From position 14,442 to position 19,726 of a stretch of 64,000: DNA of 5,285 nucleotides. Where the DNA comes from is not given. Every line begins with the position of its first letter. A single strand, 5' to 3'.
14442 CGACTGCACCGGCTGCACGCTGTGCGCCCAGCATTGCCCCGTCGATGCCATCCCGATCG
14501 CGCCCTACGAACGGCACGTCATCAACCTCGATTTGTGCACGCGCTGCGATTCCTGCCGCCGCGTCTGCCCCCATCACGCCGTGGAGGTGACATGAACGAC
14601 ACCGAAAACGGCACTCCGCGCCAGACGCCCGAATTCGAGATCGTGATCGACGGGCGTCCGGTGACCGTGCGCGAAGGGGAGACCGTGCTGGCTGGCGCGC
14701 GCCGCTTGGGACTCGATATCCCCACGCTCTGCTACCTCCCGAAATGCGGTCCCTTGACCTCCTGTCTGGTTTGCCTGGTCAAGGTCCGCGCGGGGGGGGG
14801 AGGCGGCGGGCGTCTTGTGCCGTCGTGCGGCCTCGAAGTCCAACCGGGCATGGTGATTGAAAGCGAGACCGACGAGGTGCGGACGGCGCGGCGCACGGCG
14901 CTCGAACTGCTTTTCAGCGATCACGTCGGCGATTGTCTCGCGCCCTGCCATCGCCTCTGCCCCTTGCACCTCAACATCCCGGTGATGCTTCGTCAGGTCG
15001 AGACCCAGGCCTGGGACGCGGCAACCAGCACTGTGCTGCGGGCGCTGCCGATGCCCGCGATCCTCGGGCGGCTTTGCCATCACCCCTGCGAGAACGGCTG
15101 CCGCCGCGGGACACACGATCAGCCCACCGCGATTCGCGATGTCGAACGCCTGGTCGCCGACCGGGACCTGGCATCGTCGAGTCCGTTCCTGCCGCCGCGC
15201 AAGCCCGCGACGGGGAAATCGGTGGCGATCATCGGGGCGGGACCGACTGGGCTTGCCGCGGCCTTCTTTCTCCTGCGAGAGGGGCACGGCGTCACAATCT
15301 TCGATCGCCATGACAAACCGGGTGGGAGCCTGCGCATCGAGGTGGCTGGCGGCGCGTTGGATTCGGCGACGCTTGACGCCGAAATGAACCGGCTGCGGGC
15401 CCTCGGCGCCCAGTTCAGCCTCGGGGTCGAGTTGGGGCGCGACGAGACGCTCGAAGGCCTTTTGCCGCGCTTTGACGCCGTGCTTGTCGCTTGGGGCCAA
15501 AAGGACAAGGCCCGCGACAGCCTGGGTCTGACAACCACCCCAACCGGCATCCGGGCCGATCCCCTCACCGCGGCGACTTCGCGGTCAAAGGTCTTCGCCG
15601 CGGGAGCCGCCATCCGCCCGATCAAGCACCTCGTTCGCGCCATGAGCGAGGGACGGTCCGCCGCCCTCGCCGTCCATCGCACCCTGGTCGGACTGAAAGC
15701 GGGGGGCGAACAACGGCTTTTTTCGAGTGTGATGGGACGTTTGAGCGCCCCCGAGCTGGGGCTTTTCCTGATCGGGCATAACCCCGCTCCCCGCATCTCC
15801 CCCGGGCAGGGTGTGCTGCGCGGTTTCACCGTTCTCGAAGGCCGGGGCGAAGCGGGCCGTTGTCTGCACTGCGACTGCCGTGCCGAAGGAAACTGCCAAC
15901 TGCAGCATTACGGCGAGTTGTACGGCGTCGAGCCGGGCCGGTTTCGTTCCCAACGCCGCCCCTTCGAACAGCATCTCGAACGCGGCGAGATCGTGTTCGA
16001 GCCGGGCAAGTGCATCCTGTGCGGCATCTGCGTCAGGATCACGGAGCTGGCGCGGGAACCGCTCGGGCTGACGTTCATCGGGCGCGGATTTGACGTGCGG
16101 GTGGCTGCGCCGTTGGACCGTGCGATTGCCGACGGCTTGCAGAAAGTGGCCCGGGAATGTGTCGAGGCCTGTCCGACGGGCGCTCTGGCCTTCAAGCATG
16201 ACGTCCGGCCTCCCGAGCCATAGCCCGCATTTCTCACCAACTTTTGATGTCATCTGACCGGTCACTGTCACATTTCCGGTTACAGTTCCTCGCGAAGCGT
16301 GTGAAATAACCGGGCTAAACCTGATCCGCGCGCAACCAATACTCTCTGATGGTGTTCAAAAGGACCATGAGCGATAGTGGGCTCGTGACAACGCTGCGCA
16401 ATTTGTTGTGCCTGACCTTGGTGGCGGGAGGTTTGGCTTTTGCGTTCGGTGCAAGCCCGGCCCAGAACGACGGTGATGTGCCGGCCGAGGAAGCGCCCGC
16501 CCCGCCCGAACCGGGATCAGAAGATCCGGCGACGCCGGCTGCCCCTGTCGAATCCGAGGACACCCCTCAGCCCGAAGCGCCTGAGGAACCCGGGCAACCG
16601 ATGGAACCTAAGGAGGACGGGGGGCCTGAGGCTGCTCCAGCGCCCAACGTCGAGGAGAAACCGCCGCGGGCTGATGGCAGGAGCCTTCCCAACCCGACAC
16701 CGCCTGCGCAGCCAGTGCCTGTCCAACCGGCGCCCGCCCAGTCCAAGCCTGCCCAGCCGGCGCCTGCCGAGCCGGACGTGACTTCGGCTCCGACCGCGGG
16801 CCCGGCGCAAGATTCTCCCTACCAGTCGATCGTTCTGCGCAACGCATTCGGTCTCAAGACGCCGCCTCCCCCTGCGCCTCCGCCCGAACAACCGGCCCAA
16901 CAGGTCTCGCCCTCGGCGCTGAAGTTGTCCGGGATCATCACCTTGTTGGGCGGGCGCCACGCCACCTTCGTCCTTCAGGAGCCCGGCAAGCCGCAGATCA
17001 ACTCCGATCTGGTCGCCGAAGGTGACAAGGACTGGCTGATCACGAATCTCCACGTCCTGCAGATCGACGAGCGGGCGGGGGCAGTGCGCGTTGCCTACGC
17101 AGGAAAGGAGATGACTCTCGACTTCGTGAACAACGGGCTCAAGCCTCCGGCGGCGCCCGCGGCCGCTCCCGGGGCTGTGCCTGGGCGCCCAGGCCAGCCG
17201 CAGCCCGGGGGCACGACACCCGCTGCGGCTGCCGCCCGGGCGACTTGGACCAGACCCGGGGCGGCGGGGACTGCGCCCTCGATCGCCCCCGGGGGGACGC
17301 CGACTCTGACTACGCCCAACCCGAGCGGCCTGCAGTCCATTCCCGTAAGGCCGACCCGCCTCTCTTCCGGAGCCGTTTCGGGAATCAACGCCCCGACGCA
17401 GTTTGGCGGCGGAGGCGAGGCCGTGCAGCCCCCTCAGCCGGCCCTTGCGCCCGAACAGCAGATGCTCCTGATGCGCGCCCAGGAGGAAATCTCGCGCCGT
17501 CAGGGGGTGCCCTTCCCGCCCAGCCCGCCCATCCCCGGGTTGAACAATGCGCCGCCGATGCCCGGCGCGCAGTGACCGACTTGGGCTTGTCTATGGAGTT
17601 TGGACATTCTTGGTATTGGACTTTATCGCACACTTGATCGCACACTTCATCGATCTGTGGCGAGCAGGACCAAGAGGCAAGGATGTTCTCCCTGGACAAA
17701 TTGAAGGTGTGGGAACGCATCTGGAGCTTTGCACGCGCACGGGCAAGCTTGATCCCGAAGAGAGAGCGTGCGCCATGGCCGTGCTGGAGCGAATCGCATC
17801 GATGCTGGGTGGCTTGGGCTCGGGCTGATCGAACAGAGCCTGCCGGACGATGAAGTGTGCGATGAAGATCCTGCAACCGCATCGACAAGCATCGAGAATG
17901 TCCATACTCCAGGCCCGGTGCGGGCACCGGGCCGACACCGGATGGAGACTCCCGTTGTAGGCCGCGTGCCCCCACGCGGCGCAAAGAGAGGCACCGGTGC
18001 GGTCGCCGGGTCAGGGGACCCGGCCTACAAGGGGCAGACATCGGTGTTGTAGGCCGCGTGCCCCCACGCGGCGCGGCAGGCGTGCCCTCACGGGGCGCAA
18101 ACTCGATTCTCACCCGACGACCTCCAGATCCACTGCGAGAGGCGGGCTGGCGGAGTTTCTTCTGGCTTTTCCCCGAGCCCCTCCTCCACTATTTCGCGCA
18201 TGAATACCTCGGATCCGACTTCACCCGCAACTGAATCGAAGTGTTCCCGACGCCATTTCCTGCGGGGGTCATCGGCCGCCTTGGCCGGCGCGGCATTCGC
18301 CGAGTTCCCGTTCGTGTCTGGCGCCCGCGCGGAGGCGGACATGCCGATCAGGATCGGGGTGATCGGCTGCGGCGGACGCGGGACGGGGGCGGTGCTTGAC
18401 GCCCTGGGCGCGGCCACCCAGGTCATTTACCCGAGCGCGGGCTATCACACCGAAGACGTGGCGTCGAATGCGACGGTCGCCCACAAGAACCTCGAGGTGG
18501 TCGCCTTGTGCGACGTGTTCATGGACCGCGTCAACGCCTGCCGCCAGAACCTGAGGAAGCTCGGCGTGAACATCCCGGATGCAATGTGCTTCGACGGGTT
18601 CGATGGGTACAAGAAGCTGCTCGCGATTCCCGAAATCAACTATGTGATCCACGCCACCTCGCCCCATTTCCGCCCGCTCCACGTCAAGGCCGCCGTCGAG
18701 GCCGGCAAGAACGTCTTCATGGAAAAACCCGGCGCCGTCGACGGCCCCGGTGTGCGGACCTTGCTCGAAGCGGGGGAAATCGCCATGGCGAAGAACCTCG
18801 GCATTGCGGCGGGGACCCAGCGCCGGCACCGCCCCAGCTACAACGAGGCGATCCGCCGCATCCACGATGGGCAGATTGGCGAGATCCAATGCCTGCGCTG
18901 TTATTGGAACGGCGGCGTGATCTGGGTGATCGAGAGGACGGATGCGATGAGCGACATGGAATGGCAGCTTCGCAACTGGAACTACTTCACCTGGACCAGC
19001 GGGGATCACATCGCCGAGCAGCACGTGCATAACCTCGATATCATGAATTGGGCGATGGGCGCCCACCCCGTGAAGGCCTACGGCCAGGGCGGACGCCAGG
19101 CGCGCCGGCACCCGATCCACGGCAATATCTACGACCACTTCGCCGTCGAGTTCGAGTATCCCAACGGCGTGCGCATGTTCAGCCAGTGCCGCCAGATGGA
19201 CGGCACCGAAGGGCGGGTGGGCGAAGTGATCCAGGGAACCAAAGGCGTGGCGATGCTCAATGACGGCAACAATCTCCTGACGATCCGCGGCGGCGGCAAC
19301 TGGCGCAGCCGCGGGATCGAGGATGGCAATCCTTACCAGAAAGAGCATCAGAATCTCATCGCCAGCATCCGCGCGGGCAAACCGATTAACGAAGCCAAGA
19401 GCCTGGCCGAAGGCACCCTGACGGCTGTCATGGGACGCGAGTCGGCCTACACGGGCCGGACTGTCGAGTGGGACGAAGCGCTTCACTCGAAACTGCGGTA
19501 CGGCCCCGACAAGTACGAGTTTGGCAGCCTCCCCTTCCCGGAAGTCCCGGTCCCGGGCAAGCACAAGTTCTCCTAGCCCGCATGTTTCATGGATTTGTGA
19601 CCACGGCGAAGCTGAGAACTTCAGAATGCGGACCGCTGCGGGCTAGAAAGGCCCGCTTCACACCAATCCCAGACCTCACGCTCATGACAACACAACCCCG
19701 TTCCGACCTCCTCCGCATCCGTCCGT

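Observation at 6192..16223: Translationally coupled operon linking a cytoplasmic NAD(P)H Fe-S flavoprotein module to a NapG/NapH-like membrane pair and two exported beta-propellers, with no recognisable terminal enzyme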

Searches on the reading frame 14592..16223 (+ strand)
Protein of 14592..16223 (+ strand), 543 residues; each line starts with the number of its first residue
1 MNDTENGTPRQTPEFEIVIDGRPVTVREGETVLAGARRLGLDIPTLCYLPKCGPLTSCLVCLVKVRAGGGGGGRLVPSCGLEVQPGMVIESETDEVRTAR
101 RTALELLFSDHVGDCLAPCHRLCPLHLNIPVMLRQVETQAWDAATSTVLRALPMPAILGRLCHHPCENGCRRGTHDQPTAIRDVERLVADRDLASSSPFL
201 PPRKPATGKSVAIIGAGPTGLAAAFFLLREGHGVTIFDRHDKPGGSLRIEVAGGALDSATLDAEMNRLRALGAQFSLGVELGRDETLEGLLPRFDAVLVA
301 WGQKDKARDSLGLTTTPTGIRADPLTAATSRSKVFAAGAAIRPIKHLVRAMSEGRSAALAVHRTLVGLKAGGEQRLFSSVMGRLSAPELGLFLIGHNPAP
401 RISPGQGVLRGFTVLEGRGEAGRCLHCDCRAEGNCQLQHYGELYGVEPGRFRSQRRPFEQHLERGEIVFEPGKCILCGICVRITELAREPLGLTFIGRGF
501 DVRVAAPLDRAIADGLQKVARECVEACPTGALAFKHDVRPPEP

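Call 3: search_protein_families(library=pfam, proteins=[window:14592-16223:+], max_evalue=0.01)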
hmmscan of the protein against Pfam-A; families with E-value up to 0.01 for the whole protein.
window:14592-16223:+ (543 aa): 16 families
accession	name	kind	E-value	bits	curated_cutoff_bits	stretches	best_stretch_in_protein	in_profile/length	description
PF14691.11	Fer4_20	-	4.2e-16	59.2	25.8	1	116-193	29-109/113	Dihydroprymidine dehydrogenase domain II, 4Fe-4S cluster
PF13510.11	Fer2_4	-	7.7e-15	55.2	22.8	1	15-93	4-81/82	2Fe-2S iron-sulfur cluster binding domain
PF13450.12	NAD_binding_8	-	2.2e-09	37.9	21.9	1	213-261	1-45/68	NAD(P)-binding Rossmann-like domain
PF07992.20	Pyr_redox_2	-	3.4e-08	33.7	26.1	1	196-354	133-291/291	Pyridine nucleotide-disulphide oxidoreductase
PF01266.30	DAO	-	3.1e-07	30.7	27.9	1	211-246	2-38/353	FAD dependent oxidoreductase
PF01494.25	FAD_binding_3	-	8.3e-06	25.7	22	1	210-243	3-36/349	FAD binding domain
PF00037.32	Fer4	-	1.1e-05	25.4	21.1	0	467-482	1-16/24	4Fe-4S binding domain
PF03486.20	HI0933_like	-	0.00017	21.6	50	1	210-250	2-42/244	HI0933-like protein Rossmann domain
PF21799.2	MurD-like_N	-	0.00019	22.1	27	1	209-249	1-41/88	Mur ligase MurD-like, N-terminal domain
PF00070.33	Pyr_redox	-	0.0004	21.3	22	1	210-244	1-35/82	Pyridine nucleotide-disulphide oxidoreductase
PF22117.2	Fer4_Nqo3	-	0.00049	20.7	27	1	472-532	9-66/67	NADH-quinone oxidoreductase subunit 3, ferredoxin-like domain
PF12831.13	FAD_oxidored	-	0.00094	19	27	1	211-247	2-38/416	FAD dependent oxidoreductase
PF06100.17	MCRA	-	0.0013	18.2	23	1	209-248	2-45/495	MCRA family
PF01946.23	Thi4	-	0.0015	18.2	26.2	1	210-247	19-57/235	Thi4 family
PF00890.30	FAD_binding_2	-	0.0025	17.5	20.4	1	211-259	2-48/414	FAD binding domain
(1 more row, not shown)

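Call 4: search_protein_families(library=ncbifam, proteins=[window:14592-16223:+], max_evalue=0.01)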
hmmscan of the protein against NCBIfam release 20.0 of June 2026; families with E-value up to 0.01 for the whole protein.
window:14592-16223:+ (543 aa): 70 families (the best 25 are shown)
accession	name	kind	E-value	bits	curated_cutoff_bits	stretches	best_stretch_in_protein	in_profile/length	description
NF009454.0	PRK12814.1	equivalog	1.3e-105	354.2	916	2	16-307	5-292/657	putative NADPH-dependent glutamate synthase small subunit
NF009410.0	PRK12771.1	subfamily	1.9e-60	205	516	2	112-304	43-234/566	NAD(P)-binding protein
NF045663.1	diclust_near_Sec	equivalog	1.6e-51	175.3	530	1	116-439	17-323/759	pyridine nucleotide-disulfide oxidoreductase/dicluster-binding protein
NF040763.1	FeFe_hydrog_A6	exception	3.5e-40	137.9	765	2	16-121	2-102/571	NADH-dependent [FeFe] hydrogenase, group A6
TIGR01317.1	GOGAT_sm_gam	subfamily_domain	2e-39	135.8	447.7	1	114-309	46-243/485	glutamate synthase small subunit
TIGR01316.1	gltA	equivalog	7.1e-38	130.6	471.75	1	115-302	34-227/449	NADPH-dependent glutamate synthase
NF010590.0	PRK13984.1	equivalog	1.2e-37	129.4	946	1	118-305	197-385/611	putative oxidoreductase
TIGR01318.1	gltD_gamma_fam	subfamily_domain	1.8e-36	125.7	482.95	1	117-324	48-257/467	glutamate synthase, small subunit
NF009408.0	PRK12769.1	equivalog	5.2e-35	120.7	1003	2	119-305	236-424/659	formate-dependent uric acid utilization protein AegA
TIGR03315.1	Se_ygfK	equivalog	5.4e-33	113.5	835.3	1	112-306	439-634/1012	putative selenate reductase subunit YgfK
NF009414.0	PRK12778.1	equivalog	1.4e-32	112.9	1103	1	108-302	327-526/752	bifunctional dihydroorotate dehydrogenase B NAD binding subunit/NADPH-dependent glutamate synthase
NF005745.0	PRK07569.1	equivalog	2e-30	105.9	333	2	17-115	6-100/238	bidirectional hydrogenase complex protein HoxU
NF009451.0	PRK12809.1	equivalog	6.1e-29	100.8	1154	1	117-331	217-433/639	formate-dependent uric acid utilization protein YgfT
TIGR01973.1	NuoG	equivalog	5e-26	91.7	470.05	2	17-115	1-95/606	NADH-quinone oxidoreductase subunit NuoG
NF009413.0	PRK12775.1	equivalog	1.2e-22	79.6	1895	1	115-303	336-527/1006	putative trifunctional 2-polyprenylphenol hydroxylase/glutamate synthase subunit beta/ferritin domain-containing protein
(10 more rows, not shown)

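Call 22: search_solved_structures(query=window:14592-16223:+, max_evalue=1e-10, show_alignments=2)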
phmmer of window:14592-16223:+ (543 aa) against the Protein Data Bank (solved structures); distinct sequences matched with E-value up to 1e-10: 75 (the best 60 are shown).
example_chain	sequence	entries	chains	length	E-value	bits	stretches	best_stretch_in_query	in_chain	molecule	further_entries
9bov_A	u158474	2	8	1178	6.2e-85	289.1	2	17-303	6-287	Molybdopterin oxidoreductase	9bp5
8oh5_C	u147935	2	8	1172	6.1e-84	285.8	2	16-303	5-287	Formate dehydrogenase-O, major subunit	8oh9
9n5u_A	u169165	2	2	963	7e-69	236.1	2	15-303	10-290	NfnA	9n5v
8a6t_A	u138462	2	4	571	6.4e-32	114.1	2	424-539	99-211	Electron bifurcating hydrogenase subunit HydA1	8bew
7mfm_I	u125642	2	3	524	2.8e-31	112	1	123-329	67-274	Glutamate synthase (NADPH) small chain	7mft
5vj7_A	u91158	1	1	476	3.4e-29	105.1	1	116-303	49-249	Oxidoreductase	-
5jca_L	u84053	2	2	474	1.3e-28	103.2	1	116-302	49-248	NADH-dependent Ferredoxin:NADP Oxidoreductase (NfnI) subunit alpha | NADH-dependent Ferredoxin:NADP Oxidoreductase subunit alpha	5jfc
4ylf_B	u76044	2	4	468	2.9e-28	102.1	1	117-303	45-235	Dihydropyrimidine dehydrogenase subunit A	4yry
7p5h_A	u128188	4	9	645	3.9e-27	98.3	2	428-538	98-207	Fe-hydrogenase, subunit alpha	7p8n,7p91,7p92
2vdc_G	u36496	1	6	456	2.1e-24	89.3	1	114-310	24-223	GLUTAMATE SYNTHASE [NADPH] SMALL CHAIN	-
6s6s_G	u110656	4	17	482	2.7e-24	89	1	114-310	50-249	Glutamate synthase [NADPH] small chain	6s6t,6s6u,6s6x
6tg9_A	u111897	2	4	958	3.7e-22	81.9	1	6-143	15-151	Formate dehydrogenase subunit alpha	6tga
7q4v_A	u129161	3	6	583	1.9e-21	79.5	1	15-117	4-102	Iron hydrogenase HydA1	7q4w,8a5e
5xf9_B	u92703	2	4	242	1e-20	77.1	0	17-111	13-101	NAD-reducing hydrogenase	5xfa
9wxb_B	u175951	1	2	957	3.2e-20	75.5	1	7-118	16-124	Formate dehydrogenase alpha subunit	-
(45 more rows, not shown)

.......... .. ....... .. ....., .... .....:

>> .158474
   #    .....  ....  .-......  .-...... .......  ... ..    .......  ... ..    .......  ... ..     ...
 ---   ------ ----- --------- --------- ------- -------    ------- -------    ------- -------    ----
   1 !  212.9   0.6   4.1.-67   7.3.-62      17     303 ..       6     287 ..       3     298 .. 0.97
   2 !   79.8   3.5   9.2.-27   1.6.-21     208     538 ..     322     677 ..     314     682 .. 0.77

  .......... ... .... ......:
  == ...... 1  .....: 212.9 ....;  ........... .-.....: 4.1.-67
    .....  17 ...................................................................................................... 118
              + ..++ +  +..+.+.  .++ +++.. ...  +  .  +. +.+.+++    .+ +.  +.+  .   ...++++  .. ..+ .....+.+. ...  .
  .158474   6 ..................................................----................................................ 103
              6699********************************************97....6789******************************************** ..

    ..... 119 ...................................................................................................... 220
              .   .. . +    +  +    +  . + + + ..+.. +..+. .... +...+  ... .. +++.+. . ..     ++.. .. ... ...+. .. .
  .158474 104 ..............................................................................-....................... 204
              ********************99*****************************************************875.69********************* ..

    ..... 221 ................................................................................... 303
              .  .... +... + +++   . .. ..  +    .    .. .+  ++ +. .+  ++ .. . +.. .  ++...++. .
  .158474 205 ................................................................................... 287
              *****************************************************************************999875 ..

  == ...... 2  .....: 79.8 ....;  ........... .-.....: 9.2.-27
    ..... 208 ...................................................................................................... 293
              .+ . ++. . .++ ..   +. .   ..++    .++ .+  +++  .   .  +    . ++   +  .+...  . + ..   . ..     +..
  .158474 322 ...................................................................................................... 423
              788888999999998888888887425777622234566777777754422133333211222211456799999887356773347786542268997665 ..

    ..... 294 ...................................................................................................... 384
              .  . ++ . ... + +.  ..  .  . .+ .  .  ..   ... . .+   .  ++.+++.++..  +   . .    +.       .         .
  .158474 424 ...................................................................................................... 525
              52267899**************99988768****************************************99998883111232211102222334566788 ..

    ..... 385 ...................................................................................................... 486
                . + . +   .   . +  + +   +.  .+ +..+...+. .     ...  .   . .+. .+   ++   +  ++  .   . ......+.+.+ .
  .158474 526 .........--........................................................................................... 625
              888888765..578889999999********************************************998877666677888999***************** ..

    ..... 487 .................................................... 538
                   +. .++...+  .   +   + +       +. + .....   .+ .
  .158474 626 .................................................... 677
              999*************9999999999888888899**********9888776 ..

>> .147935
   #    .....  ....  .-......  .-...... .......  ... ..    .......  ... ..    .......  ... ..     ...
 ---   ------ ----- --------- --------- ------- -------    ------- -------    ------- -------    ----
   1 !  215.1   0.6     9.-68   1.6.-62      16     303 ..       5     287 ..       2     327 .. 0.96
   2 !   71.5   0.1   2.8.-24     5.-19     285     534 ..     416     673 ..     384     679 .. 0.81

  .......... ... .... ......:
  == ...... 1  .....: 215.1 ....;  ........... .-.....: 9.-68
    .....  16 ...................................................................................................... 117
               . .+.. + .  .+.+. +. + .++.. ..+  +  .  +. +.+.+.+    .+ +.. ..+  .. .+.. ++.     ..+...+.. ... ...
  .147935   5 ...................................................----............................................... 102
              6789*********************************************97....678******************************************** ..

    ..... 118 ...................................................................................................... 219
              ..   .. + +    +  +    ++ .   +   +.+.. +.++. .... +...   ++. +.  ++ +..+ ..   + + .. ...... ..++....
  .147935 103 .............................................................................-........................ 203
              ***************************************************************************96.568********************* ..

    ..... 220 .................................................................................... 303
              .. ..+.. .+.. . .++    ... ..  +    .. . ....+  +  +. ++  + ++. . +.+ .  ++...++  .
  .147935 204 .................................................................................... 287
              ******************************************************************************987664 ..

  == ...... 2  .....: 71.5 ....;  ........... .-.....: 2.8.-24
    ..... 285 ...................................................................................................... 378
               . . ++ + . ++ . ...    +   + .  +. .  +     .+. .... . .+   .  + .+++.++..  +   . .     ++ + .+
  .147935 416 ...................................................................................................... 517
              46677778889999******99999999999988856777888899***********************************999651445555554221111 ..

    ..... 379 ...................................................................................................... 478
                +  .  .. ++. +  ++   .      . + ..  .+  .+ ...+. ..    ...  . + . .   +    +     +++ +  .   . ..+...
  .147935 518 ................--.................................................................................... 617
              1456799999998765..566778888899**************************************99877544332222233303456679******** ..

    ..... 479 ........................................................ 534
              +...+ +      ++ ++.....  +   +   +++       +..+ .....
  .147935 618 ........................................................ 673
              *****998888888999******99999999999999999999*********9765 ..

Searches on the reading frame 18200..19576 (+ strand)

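Call 29: search_protein_families(library=pfam, proteins=[window:18200-19576:+], max_evalue=1)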
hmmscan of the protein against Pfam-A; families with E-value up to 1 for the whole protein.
window:18200-19576:+ (458 aa): 4 families
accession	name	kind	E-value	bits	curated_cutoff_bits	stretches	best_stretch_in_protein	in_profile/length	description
PF22725.1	GFO_IDH_MocA_C3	-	4.3e-09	36.9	27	1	215-350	2-122/124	GFO/IDH/MocA C-terminal domain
PF01408.29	GFO_IDH_MocA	-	7.3e-08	33.6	24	1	82-181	10-98/120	Oxidoreductase family, NAD-binding Rossmann fold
PF02894.22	GFO_IDH_MocA_C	-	1.5e-05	25.4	22.9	1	251-368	30-147/218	Oxidoreductase family, C-terminal alpha/beta domain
PF10518.14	TAT_signal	-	0.0023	18.2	22.7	1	15-34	2-21/21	TAT (twin-arginine translocation) pathway signal sequence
